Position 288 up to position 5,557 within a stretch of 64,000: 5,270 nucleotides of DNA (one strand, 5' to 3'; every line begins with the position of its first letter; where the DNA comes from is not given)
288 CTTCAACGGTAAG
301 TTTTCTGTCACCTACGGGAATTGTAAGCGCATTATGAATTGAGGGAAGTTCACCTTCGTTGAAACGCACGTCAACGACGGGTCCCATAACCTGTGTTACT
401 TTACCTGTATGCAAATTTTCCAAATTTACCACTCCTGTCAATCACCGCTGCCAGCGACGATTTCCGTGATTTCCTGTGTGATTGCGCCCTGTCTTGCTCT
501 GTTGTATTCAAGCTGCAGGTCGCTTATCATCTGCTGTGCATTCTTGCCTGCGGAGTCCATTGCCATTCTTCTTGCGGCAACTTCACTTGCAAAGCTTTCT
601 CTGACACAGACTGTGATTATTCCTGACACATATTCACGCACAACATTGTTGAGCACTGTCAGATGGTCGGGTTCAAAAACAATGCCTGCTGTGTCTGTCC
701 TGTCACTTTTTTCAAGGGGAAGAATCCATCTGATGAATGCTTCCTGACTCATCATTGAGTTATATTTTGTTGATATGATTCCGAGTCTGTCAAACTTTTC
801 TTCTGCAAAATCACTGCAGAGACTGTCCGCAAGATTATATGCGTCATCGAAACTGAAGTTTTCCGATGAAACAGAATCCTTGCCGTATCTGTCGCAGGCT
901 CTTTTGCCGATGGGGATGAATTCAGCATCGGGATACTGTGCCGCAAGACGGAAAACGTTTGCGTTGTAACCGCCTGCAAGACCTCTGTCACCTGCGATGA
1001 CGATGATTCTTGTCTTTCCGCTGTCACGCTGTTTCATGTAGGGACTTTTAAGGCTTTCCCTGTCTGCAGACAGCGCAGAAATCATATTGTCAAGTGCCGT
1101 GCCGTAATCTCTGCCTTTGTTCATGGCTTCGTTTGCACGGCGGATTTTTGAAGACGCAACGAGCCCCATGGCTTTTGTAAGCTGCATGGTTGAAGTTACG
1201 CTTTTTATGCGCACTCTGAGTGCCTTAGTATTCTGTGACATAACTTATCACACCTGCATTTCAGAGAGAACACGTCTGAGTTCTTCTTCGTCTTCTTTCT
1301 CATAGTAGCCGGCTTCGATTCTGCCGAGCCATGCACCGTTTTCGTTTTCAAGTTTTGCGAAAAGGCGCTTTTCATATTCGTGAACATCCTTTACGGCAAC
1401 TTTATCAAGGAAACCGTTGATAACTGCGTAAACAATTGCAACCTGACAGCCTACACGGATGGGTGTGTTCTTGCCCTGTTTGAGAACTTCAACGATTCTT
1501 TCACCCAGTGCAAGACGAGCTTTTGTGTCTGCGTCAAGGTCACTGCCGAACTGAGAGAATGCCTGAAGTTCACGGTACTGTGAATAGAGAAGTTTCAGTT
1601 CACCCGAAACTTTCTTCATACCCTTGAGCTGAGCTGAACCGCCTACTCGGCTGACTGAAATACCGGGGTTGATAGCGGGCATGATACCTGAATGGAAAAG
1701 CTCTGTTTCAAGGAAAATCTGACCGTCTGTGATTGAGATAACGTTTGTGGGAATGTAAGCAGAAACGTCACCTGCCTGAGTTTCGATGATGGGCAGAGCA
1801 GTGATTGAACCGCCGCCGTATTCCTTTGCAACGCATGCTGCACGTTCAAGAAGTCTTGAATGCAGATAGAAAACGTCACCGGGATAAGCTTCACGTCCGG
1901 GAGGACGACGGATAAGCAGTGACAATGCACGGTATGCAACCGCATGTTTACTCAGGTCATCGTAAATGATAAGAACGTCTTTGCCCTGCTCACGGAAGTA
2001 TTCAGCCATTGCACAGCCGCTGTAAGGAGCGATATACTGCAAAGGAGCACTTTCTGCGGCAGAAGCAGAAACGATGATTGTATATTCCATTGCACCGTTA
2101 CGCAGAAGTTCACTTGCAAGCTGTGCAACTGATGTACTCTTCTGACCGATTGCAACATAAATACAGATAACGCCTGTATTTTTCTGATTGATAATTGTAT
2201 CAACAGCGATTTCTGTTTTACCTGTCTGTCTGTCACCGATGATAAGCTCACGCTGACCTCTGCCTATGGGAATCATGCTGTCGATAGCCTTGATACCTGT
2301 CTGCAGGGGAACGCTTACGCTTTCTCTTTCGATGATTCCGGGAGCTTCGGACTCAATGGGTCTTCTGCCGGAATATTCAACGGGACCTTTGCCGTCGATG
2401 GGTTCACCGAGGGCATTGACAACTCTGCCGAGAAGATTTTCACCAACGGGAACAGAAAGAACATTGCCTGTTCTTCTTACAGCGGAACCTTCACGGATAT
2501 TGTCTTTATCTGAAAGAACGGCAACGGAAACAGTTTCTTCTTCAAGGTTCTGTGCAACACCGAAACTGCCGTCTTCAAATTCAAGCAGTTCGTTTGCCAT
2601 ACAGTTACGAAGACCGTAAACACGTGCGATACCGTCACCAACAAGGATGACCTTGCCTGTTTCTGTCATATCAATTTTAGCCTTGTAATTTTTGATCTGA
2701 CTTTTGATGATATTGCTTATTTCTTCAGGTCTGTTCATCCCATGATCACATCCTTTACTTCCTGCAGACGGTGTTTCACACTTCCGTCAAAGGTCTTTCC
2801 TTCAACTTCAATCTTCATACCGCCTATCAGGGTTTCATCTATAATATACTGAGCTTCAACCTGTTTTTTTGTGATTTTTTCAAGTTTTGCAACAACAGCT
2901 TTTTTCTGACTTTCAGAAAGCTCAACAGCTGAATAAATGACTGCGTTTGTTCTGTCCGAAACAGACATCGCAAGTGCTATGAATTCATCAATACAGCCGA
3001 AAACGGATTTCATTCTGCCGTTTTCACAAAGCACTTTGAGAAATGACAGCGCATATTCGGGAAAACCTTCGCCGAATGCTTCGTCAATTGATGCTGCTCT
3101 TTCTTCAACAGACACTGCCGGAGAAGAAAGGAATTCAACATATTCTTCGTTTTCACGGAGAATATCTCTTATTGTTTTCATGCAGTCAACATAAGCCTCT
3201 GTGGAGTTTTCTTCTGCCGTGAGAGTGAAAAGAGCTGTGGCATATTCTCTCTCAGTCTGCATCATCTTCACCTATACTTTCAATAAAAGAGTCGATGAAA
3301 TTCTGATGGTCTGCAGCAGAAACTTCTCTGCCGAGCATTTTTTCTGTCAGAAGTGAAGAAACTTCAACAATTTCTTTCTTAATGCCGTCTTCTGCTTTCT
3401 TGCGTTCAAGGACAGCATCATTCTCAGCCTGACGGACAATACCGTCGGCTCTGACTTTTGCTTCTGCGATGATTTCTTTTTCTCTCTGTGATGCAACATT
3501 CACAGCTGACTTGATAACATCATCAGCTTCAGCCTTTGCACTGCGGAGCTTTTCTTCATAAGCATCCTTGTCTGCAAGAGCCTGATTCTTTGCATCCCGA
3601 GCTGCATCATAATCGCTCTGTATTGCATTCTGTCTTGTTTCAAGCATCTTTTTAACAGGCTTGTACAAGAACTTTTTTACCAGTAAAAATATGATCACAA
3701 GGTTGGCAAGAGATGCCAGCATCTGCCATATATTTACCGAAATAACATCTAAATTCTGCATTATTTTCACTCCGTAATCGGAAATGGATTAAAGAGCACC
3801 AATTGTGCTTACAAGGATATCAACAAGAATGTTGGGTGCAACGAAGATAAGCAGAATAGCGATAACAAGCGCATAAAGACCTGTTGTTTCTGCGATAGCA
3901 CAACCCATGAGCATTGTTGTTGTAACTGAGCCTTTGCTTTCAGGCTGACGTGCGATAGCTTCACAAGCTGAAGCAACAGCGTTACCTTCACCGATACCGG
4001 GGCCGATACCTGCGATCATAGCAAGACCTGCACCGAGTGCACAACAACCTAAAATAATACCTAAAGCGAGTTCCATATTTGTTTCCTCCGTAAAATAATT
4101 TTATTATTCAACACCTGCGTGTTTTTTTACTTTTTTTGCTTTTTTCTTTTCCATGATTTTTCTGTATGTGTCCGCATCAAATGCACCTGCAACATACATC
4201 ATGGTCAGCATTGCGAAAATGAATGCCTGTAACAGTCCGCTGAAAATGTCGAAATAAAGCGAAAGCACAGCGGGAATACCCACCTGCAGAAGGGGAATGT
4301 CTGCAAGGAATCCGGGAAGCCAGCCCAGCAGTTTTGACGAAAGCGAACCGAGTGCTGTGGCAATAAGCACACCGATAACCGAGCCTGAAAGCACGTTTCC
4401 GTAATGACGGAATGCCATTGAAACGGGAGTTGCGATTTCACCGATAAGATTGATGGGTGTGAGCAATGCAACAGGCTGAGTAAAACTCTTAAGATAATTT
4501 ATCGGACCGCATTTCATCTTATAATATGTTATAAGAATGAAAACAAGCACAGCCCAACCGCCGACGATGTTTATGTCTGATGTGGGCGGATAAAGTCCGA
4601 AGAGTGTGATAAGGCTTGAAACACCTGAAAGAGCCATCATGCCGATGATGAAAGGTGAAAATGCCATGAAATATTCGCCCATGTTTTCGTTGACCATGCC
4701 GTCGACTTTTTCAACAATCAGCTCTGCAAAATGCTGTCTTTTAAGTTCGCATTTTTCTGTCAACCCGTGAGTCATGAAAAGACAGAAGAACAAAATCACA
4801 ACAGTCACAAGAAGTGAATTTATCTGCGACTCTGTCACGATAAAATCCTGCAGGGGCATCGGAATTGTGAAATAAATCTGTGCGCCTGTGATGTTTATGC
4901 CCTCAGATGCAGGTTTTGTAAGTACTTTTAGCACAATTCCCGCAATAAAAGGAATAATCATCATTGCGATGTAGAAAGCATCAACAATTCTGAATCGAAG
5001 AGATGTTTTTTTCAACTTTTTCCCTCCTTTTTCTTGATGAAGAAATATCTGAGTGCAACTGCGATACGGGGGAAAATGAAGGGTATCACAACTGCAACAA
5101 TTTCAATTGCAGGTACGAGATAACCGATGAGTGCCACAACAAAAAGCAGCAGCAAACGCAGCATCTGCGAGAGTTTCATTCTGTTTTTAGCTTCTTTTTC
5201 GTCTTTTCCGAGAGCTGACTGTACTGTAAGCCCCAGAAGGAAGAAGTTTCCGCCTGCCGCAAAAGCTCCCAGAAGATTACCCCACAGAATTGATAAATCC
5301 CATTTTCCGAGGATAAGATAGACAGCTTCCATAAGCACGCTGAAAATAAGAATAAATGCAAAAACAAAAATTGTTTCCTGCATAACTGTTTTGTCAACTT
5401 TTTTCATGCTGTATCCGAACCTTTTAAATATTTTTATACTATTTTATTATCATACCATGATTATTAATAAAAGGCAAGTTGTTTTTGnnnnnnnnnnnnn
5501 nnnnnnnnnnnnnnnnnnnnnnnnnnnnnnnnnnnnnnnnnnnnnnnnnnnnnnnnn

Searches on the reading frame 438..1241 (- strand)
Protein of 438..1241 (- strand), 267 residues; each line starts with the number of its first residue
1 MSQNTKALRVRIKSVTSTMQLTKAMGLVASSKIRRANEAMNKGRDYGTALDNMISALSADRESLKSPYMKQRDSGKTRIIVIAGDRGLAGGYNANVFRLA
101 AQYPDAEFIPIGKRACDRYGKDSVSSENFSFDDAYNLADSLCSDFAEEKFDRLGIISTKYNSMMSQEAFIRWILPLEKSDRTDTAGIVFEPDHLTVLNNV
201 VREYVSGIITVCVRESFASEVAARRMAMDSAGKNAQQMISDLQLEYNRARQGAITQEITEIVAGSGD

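Call 57: search_protein_families(library=pfam, proteins=[window:438-1241:-])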
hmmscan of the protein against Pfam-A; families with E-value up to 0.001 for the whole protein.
window:438-1241:- (267 aa): 1 family
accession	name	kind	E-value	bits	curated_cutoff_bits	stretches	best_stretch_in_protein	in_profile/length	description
PF00231.24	ATP-synt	-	2.8e-77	260.7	39.9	1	4-265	1-282/285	ATP synthase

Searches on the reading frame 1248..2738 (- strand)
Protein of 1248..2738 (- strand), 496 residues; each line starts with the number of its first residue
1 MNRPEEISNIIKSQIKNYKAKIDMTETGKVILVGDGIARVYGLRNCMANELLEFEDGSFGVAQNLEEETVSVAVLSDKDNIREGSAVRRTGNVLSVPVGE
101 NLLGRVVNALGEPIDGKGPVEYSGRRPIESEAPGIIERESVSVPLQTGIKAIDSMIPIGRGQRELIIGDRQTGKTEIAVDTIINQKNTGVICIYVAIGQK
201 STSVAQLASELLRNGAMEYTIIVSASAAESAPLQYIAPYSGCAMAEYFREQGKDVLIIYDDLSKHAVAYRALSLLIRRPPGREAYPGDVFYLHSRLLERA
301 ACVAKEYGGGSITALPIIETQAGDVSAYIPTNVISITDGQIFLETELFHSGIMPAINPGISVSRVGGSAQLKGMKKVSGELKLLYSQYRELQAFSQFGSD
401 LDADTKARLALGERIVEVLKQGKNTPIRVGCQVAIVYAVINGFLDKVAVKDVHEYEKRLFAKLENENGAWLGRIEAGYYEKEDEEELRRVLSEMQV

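Call 57: search_protein_families(library=pfam, proteins=[window:1248-2738:-])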
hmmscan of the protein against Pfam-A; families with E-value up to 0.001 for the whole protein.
window:1248-2738:- (496 aa): 4 families
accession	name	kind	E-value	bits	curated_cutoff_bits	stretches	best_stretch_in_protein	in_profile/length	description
PF00006.31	ATP-synt_ab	-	2.7e-85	285.8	29.5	1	148-363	1-213/213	ATP synthase alpha/beta family, nucleotide-binding domain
PF00306.32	ATP-synt_ab_C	-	2.8e-39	134.8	27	1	370-493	1-125/126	ATP synthase alpha/beta chain, C terminal domain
PF02874.29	ATP-synt_ab_N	-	8.4e-17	61.9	20.9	1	26-91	4-69/69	ATP synthase alpha/beta family, beta-barrel domain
PF06745.19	ATPase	-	9.4e-05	22.3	26.6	1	146-209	2-68/231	KaiC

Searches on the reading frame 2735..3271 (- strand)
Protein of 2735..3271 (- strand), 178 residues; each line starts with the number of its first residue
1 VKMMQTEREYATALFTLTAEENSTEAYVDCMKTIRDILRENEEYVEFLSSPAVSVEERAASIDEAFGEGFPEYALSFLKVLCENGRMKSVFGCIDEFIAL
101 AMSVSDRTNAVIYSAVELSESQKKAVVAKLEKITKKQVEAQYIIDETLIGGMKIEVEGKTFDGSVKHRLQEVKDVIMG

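Call 57: search_protein_families(library=pfam, proteins=[window:2735-3271:-])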
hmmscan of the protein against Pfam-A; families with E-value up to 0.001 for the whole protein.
window:2735-3271:- (178 aa): 1 family
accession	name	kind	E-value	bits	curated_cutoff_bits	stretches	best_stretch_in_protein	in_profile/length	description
PF00213.23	OSCP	-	2e-45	155.4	22.3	1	7-174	2-170/172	ATP synthase delta (OSCP) subunit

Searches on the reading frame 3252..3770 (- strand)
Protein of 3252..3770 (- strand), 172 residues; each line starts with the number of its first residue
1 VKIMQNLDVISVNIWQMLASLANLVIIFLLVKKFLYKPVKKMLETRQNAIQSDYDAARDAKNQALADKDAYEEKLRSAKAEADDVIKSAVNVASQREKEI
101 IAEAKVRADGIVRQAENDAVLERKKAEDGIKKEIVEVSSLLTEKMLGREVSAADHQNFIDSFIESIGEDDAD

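Call 57: search_protein_families(library=pfam, proteins=[window:3252-3770:-])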
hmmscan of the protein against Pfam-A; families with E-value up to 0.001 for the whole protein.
window:3252-3770:- (172 aa): 2 families
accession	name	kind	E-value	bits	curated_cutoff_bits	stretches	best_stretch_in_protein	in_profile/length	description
PF00430.23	ATP-synt_B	-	1.3e-22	80.7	28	1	18-146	3-131/132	ATP synthase B/B' CF(0)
PF05405.19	Mt_ATP-synt_B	-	2.5e-07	30.9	21.7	1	21-138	20-145/163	Mitochondrial ATP synthase B chain precursor (ATP-synt_B)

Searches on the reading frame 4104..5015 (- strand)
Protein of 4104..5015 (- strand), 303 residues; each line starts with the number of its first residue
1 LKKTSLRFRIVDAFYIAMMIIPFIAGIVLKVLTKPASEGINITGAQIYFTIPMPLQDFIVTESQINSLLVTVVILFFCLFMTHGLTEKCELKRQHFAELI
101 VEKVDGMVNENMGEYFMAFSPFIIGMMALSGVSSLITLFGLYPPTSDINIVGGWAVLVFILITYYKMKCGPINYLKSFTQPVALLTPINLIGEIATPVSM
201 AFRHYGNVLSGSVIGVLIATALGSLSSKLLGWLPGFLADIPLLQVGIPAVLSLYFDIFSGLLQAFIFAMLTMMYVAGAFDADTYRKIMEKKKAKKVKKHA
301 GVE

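Call 57: search_protein_families(library=pfam, proteins=[window:4104-5015:-])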
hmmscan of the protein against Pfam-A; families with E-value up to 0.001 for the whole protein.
window:4104-5015:- (303 aa): 1 family
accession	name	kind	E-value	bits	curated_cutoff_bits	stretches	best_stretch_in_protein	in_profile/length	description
PF00119.25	ATP-synt_A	-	4.2e-38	131.8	33.9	1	67-275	4-216/217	ATP synthase A chain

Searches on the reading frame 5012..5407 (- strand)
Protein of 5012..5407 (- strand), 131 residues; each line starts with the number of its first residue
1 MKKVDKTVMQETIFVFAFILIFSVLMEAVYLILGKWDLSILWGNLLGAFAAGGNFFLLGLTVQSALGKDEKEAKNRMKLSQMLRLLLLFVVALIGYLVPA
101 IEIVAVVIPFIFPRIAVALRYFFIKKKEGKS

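Call 57: search_protein_families(library=pfam, proteins=[window:5012-5407:-])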
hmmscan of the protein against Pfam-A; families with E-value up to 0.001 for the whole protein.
window:5012-5407:- (131 aa): 1 family
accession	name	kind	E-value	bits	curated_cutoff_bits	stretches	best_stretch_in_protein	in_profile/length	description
PF03899.21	ATP-synt_I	-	5e-06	27.3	25.1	1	19-110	6-98/99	ATP synthase I chain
